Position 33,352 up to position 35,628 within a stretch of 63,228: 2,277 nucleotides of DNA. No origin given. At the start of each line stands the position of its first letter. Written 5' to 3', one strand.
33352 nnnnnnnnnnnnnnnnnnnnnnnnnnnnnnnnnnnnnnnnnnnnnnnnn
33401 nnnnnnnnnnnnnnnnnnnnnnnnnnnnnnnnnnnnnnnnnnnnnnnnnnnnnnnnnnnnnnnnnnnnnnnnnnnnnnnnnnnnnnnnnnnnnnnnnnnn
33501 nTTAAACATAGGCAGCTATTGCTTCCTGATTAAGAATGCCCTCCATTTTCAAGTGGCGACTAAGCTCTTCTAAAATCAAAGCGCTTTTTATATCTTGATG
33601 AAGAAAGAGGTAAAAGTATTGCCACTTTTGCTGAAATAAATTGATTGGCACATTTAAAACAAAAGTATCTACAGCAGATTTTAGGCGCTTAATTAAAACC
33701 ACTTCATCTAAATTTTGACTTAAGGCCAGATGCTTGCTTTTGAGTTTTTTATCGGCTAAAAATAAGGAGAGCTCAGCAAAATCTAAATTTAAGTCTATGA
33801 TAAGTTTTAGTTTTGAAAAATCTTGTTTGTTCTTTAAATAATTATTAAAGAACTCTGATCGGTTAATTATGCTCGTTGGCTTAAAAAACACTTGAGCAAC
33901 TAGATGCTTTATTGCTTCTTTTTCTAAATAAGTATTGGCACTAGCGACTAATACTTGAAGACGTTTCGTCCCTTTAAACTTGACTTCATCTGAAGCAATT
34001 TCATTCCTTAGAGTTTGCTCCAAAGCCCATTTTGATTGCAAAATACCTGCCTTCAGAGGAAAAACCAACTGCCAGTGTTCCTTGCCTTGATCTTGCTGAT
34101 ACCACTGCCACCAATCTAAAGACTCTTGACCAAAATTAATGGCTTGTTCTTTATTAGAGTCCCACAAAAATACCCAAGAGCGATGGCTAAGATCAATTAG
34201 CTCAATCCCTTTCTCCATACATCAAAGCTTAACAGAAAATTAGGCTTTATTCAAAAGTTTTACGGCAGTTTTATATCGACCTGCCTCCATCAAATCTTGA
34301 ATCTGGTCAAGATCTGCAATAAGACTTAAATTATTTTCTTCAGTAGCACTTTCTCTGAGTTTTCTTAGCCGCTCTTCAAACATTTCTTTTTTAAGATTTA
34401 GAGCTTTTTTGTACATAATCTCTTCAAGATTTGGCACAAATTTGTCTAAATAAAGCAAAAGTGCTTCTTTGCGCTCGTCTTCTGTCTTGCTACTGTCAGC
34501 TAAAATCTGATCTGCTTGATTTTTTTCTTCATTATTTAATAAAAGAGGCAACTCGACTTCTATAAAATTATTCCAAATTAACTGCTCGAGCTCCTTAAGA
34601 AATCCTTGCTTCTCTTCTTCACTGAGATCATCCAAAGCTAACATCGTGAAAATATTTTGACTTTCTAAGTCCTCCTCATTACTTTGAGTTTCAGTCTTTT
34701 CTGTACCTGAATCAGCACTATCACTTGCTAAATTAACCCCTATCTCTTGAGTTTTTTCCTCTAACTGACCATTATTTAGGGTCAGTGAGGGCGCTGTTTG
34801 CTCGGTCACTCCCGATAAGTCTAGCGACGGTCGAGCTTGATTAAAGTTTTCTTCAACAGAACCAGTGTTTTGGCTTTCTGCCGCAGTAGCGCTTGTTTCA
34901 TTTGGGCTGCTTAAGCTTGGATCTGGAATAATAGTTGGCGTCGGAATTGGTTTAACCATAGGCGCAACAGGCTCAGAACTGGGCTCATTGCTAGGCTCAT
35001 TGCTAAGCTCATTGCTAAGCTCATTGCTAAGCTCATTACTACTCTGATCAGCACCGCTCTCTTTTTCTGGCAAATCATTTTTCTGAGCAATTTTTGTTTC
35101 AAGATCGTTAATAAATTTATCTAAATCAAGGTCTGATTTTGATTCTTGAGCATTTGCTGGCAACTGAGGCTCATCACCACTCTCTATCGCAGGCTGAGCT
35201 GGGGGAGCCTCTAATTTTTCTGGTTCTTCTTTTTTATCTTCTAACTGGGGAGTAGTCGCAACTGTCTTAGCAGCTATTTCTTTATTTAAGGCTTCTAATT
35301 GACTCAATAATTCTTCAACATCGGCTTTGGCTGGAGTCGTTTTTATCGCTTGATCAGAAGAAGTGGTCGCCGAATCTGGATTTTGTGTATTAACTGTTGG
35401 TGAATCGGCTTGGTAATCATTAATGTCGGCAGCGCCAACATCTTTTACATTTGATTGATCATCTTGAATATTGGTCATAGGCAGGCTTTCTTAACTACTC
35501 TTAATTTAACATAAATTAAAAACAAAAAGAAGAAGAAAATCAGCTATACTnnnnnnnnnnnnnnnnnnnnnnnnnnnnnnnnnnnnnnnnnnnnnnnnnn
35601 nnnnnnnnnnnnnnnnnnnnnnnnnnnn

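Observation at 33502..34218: Shrunken pseudo-ATPase MreB heads the mreC-mreD-pbp2 operon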

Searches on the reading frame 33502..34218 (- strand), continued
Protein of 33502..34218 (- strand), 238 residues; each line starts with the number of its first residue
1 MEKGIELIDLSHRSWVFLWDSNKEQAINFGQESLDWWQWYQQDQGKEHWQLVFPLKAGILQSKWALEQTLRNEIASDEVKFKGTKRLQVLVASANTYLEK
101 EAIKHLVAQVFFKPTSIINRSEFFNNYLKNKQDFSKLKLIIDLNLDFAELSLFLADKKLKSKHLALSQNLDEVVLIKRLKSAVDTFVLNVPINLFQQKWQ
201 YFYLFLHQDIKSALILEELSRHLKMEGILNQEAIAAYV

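Call 35: find_homologous_proteins(query=P0026, max_evalue=0.00001)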
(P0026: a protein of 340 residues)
Query P0026 (340 aa): 2 proteins with E <= 0.00001 among 3894 candidates.
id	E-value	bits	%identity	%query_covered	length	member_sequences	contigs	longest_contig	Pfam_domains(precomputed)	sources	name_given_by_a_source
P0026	7.4e-215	730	100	100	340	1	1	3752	PF06723.20,PF14450.13,PF11104.15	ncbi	-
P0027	3.1e-27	114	29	88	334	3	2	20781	PF00012.27,PF06723.20,PF14450.13,PF00022.26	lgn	-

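Call 50: find_related_loci(query=A5, collection=genome_contigs, flank=3000)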
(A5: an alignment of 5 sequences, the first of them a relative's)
Query A5 (340 aa) in genome_contigs; peptide patterns used: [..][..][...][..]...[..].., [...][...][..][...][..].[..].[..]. (x = any residue, [..] = any of these).
600 stretches matched a pattern (row limit reached: there are more); 582 encode a relative of the query (tblastn E <= 1e-3); the best 80 are kept; 80 distinct loci.
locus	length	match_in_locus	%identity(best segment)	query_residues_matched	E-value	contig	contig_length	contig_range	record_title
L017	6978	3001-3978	31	11-333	3e-35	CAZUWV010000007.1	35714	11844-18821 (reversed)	MAG TPA_asm: uncultured Zetaproteobacteria bacterium isolate SRP128015_co4_12 genome assembly, contig: NODE_233_length_3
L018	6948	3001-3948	29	17-333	5e-35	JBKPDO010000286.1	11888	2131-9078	MAG: bacterium isolate GB_EKS_MAG_00022 GB_EKS_000001178416, whole genome shotgun sequence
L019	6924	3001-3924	28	11-320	4e-34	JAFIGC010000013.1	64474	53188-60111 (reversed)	MAG: Verrucomicrobia bacterium isolate BM_Day0_Bin.15 NODE_75_length_64474_cov_8.377901, whole genome shotgun sequence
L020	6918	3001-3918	27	17-320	1e-33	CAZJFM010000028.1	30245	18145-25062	MAG TPA_asm: uncultured Candidatus Competibacteraceae bacterium isolate binchicken_co208_42 genome assembly, contig: NOD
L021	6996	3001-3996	27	10-339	5e-34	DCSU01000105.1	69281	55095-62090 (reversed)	MAG TPA_asm: Bacteroidales bacterium UBA1458 UBA1458_contig_3549, whole genome shotgun sequence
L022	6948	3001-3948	30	19-333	2e-33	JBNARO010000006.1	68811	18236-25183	MAG: Dictyoglomaceae bacterium isolate Kamch4316-2DMB-17 bin8.fa-6, whole genome shotgun sequence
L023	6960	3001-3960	27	22-333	1e-32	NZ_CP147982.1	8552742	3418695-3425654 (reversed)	Streptomyces sp. BP-8 chromosome, complete genome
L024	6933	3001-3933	28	14-320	5e-33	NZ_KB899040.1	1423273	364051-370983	Coprothermobacter platensis DSM 11748 D890DRAFT_scaffold00001.1, whole genome shotgun sequence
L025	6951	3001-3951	27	17-333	1e-32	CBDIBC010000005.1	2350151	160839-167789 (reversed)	MAG: Acidimicrobiales bacterium isolate 4629b793-2d24-4bb8-987d-983121dd1e45 genome assembly, contig: contig_5, whole ge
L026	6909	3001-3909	26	19-323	2e-32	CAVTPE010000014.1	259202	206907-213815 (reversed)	MAG: uncultured Acidimicrobiaceae bacterium isolate MFD00731.bin.3.428 genome assembly, contig: contig_50448, whole geno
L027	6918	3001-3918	28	17-320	3e-32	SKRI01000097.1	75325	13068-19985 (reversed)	MAG: Gemmatimonadetes bacterium isolate CSSed162cmA_48 CSSed16-2cmA-143, whole genome shotgun sequence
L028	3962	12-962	27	8-320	2e-32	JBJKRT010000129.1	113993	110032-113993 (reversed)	MAG: Longimicrobiales bacterium isolate Bin_65 S1Ck127_1824449_flag_0_multi_11.9990_len_113993, whole genome shotgun seq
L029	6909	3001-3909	26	19-323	3e-32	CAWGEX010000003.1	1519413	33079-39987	MAG: uncultured Acidimicrobiaceae bacterium isolate MFD05841.bin.1.270 genome assembly, contig: contig_25546, whole geno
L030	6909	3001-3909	29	17-320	4e-32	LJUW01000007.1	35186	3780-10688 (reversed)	MAG: candidate division Zixibacteria bacterium SM23_73_2 WORSMTZ_1311, whole genome shotgun sequence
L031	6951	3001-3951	27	5-320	5e-32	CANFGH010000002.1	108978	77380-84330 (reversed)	MAG: Chloroflexi bacterium isolate CH-Oct18-156 genome assembly, contig: CH-Oct18-C121, whole genome shotgun sequence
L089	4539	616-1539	27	16-320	6e-29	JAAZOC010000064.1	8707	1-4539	MAG: Candidatus Microgenomates bacterium isolate AS27yjCOA_24 120476_AS27, whole genome shotgun sequence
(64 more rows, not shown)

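Call 52: find_related_loci(query=L089:592-1647:+, collection=genome_contigs, flank=4000)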
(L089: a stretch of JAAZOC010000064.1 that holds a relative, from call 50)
Query L089:592-1647:+ (351 aa) in genome_contigs; peptide patterns used: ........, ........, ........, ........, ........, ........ (x = any residue, [..] = any of these).
187 stretches matched a pattern; 126 encode a relative of the query (tblastn E <= 1e-3); the best 80 are kept; 80 distinct loci.
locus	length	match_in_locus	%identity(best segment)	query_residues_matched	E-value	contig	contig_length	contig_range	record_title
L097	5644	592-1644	100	1-351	0e+0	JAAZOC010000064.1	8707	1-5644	MAG: Candidatus Microgenomates bacterium isolate AS27yjCOA_24 120476_AS27, whole genome shotgun sequence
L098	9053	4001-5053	95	1-351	0e+0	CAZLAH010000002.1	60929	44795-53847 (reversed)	MAG TPA_asm: uncultured Candidatus Saccharibacteria bacterium isolate SRP192927_co2_210 genome assembly, contig: NODE_40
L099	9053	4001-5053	90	1-351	0e+0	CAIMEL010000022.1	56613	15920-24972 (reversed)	uncultured bacterium isolate LaPlata_bin-3090 genome assembly, contig: bin-3090:22/25, whole genome shotgun sequence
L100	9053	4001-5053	86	1-351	0e+0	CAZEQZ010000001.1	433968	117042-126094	MAG TPA_asm: uncultured Candidatus Saccharibacteria bacterium isolate SRP241326_co3_95 genome assembly, contig: NODE_5_l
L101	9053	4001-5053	84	1-351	0e+0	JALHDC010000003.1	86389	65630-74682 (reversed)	MAG: bacterium isolate 1-no_shock_S1_027 scaffold_104, whole genome shotgun sequence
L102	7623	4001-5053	84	1-351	0e+0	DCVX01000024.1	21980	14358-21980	MAG TPA_asm: Candidatus Dojkabacteria bacterium UBA2177 UBA2177_contig_6094, whole genome shotgun sequence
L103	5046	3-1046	85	4-351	0e+0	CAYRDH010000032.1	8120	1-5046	MAG TPA_asm: uncultured Candidatus Saccharibacteria bacterium isolate SRP241341_co1_3 genome assembly, contig: NODE_8840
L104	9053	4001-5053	83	1-351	0e+0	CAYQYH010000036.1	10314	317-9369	MAG TPA_asm: uncultured Candidatus Saccharibacteria bacterium isolate SRP067234_co1_238 genome assembly, contig: k99_760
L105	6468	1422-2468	85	3-351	0e+0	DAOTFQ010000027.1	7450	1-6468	MAG TPA_asm: Candidatus Dojkabacteria bacterium isolate AMR_MDS_3099 NODE_11896_length_7450_cov_4.593239, whole genome s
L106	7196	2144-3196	83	1-351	0e+0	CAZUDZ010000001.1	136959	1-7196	MAG TPA_asm: uncultured Candidatus Saccharibacteria bacterium isolate binchicken_co39_491 genome assembly, contig: NODE_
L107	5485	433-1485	84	1-351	0e+0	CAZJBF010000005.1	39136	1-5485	MAG TPA_asm: uncultured Candidatus Saccharibacteria bacterium isolate SRP192927_co3_861 genome assembly, contig: NODE_18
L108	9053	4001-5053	83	1-351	0e+0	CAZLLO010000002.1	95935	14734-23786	MAG TPA_asm: uncultured Candidatus Saccharibacteria bacterium isolate SRP192927_co3_300 genome assembly, contig: NODE_29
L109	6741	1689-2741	83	1-351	0e+0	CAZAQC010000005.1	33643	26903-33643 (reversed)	MAG TPA_asm: uncultured Candidatus Saccharibacteria bacterium isolate SRP294416_co1_729 genome assembly, contig: NODE_22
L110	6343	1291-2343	83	1-351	0e+0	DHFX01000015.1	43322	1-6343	MAG TPA_asm: Candidatus Dojkabacteria bacterium UBA4813 UBA4813_contig_29614, whole genome shotgun sequence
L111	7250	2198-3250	82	1-351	0e+0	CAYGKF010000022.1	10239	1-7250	MAG TPA_asm: uncultured Candidatus Saccharibacteria bacterium isolate ERP113451_co4_183 genome assembly, contig: NODE_43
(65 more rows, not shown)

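Call 58: search_protein_families(library=pfam, proteins=[L089:2514-3014:+, L005:2305-2772:+, L004:9606-10049:+, L006:9463-9852:+, L001:11474-11917:+, L006:6645-7958:+, L004:6874-7980:+], max_evalue=1)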
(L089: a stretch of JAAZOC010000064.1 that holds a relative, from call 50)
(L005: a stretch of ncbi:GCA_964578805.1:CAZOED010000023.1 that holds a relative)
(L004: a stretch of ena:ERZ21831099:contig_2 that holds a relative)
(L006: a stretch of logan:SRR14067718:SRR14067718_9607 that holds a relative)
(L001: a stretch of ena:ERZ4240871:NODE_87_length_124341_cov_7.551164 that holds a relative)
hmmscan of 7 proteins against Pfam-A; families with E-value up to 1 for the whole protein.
L089:2514-3014:+ (166 aa): 0 families

L005:2305-2772:+ (155 aa): 0 families

L004:9606-10049:+ (147 aa): 0 families

L006:9463-9852:+ (129 aa): 0 families

L001:11474-11917:+ (147 aa): 2 families
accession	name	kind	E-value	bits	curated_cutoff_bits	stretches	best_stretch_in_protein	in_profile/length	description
PF19545.4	DUF6069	-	0.058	13.9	27.2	1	30-79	61-111/129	Family of unknown function (DUF6069)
PF03600.22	CitMHS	-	0.55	9.7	31.9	1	21-143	133-238/336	Citrate transporter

L006:6645-7958:+ (437 aa): 2 families
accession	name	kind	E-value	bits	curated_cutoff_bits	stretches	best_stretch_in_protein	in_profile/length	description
PF03955.20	Adeno_PIX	-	0.002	18.9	27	1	45-101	57-112/113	Adenovirus hexon-associated protein (IX)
PF25785.1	TPR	-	0.0047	17.7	27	1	230-293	7-70/110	Nucleoprotein TPR-like domain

L004:6874-7980:+ (368 aa): 4 families
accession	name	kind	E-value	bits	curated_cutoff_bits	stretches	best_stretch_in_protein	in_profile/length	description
PF04455.17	Saccharop_dh_N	-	0.033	15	23.5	1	12-61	40-89/100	LOR/SDH bifunctional enzyme conserved region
PF03693.20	ParD_antitoxin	-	0.11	13.4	21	1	149-173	53-77/81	Bacterial antitoxin of ParD toxin-antitoxin type II system and RHH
PF21894.1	N4_RNAP_helical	-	0.13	12.6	27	1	224-291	90-155/216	Bacteriophage N4 RNA polymerase, helical domain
PF04102.17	SlyX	-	0.18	12.9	30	0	295-337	5-45/67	SlyX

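Call 72: predict_structure(alignment_id=A7)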
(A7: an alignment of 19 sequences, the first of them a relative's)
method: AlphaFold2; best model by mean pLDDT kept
length: 285 residues; sequences in the alignment: 19
mean_pLDDT: 73.2   pTM: 0.69
mean pLDDT of the five models: 73.2, 72.5, 71.4, 70.5, 68.9
residues with pLDDT >= 90: 27; 70-90: 176; 50-70: 39; < 50: 43
segments of 3 or more residues with pLDDT < 50: 1-36, 43-47
pLDDT, mean of each block of 10 residues (from residue 1): 26 34 32 45 52 71 66 76 80 82 88 83 87 86 92 68 75 82 78 82 87 83 86 89 84 74 83 82 69
secondary structure, 60 per line:
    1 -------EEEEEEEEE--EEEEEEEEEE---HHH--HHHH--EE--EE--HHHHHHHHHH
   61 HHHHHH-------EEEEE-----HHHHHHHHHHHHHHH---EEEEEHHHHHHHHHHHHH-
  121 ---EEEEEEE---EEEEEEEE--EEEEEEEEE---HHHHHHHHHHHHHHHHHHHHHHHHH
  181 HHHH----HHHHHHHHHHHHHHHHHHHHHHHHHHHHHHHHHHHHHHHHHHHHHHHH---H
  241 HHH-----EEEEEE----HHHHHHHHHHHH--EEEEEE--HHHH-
elements in order: E8-16 E19-28 H37-40 H51-66 E74-78 H84-98 E102-106 H107-119 E124-130 E134-141 E144-152 H156-184 H189-236 H240-243 E249-254 H259-270 E273-278 H281-284

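Call 75: fold_search(model_id=the predicted structure, library=pdb)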
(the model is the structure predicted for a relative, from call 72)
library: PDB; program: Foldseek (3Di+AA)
matches with E <= 10: 1100; with E <= 0.001: 218
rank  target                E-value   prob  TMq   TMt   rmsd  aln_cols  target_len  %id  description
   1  4czm_A                1.0e-07  1.00  0.53  0.46  13.0       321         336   12  C. crescentus MreB, monomeric, AMPPNP (released 2014-08-13)
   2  9a51_A                1.1e-07  1.00  0.55  0.48  12.4       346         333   10  Integrative model of MBL-YTXH by crosslinking MS and deep learning (released 2024-09-18)
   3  4czg                  2.1e-07  1.00  0.51  0.46  12.9       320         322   12  C. crescentus MreB, single filament, ADP, A22 inhibitor (released 2014-06-11)
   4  9a5t_B                2.9e-07  1.00  0.52  0.45  13.2       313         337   15  Integrative model of MBL-MREB by crosslinking MS and deep learning (released 2024-09-18)
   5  3jc8_Ma               2.9e-07  1.00  0.44  0.37  14.3       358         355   11  Architectural model of the type IVa pilus machine in a piliated state (released 2016-03-16)
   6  8ab4                  3.0e-07  1.00  0.49  0.45  14.2       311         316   13  Crystal structure of MreB from Geobacillus stearothermophilus ATCC7953 in complex with GTP (released 2023-07-12)
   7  4czj_B                3.2e-07  1.00  0.53  0.49  13.6       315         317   12  C. crescentus MreB, double filament, AMPPNP (released 2014-06-11)
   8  8aam                  3.8e-07  1.00  0.52  0.47  13.8       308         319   13  Crystal structure of MreB from Geobacillus stearothermophilus ATCC7953 (released 2023-07-12)
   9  1jce                  4.1e-07  1.00  0.57  0.50  11.8       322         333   13  MREB FROM THERMOTOGA MARITIMA (released 2001-09-19)
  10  4czl                  4.6e-07  1.00  0.49  0.43  13.5       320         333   12  C. crescentus MreB, monomeric, ADP (released 2014-06-25)
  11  4czj_A                4.6e-07  1.00  0.48  0.44  14.0       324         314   12  C. crescentus MreB, double filament, AMPPNP (released 2014-06-11)
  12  7e1c                  5.2e-07  1.00  0.49  0.43  13.2       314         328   12  Structure of MreB3 from Spiroplasma eriocheiris (released 2022-02-16)
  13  7zpu                  7.0e-07  1.00  0.52  0.47  13.8       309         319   14  Crystal structure of MreB from Geobacillus stearothermophilus ATCC7953 in complex with ATP (released 2023-05-10)
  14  4czk                  7.8e-07  1.00  0.51  0.46   9.1       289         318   11  C. crescentus MreB, single filament, AMPPNP, MP265 inhibitor (released 2014-06-11)
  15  4cze                  9.3e-07  1.00  0.49  0.44  13.7       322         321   11  C. crescentus MreB, double filament, empty (released 2014-06-11)
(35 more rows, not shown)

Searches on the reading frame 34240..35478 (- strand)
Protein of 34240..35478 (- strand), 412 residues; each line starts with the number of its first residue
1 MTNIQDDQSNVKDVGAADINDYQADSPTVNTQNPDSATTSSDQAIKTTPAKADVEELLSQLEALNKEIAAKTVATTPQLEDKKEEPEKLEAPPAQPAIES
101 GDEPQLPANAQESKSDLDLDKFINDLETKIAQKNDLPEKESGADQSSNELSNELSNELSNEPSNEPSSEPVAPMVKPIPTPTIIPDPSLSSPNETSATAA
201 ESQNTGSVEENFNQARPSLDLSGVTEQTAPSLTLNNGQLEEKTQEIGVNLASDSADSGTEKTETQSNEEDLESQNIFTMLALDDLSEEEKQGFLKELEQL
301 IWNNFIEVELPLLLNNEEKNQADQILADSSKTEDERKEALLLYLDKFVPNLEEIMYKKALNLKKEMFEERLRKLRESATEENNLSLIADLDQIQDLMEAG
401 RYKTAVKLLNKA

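Call 3: search_protein_families(library=pfam, proteins=[window:34240-35478:-], max_evalue=1)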
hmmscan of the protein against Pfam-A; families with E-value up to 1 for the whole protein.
window:34240-35478:- (412 aa): 1 family
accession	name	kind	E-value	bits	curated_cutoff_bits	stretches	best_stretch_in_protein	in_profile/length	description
PF16708.10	LppA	-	0.58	10.6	26.4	1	38-85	10-57/153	Lipoprotein confined to pathogenic Mycobacterium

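Call 4: search_protein_families(library=ncbifam, proteins=[window:34240-35478:-], max_evalue=1)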
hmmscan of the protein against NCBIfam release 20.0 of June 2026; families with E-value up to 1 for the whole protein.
window:34240-35478:- (412 aa): 2 families
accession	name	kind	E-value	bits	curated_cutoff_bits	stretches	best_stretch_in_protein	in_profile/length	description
NF000666.0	PRK00031.2-4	equivalog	0.19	11.5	157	1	122-173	111-162/170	outer membrane lipoprotein chaperone LolA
NF047331.1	phage_HTJ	equivalog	0.28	10.9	33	0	114-133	29-48/59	phage head-tail joining protein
